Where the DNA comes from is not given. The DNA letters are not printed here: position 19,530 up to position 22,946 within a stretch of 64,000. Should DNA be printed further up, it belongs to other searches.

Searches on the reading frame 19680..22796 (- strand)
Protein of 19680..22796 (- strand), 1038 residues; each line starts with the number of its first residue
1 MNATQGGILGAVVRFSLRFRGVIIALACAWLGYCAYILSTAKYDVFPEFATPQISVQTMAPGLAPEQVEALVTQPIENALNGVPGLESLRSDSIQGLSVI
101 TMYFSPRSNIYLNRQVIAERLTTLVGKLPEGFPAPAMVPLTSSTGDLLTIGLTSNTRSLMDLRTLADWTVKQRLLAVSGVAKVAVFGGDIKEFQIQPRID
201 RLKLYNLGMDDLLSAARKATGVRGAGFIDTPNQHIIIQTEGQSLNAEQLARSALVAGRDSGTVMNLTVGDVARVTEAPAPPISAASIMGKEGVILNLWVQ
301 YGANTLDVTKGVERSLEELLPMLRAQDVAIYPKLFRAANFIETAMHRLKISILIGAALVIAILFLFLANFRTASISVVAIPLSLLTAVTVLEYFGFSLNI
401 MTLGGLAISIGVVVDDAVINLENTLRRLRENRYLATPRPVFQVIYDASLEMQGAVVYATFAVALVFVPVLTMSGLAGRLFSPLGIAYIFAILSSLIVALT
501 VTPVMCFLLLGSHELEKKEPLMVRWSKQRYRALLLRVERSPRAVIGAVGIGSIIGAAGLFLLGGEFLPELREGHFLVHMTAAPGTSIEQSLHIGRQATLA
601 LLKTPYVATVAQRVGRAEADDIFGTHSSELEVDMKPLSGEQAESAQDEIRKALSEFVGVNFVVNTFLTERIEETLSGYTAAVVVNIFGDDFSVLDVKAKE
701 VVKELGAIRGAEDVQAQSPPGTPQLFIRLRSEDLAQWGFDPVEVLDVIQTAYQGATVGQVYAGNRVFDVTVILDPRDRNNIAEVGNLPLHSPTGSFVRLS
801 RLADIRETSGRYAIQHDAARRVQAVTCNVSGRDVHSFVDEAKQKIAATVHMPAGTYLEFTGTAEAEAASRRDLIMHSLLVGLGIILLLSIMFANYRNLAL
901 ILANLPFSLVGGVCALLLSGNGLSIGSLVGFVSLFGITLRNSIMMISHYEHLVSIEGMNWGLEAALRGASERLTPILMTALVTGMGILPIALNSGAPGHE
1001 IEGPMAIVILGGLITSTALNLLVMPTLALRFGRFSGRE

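Call 46: search_protein_families(library=pfam, proteins=[window:19680-22796:-], max_evalue=0.00001)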
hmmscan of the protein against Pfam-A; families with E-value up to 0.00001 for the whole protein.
window:19680-22796:- (1038 aa): 1 family
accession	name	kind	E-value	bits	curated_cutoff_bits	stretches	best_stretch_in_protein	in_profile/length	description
PF00873.25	ACR_tran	-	1.7e-225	751.5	28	1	22-1027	13-1016/1021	AcrB/AcrD/AcrF family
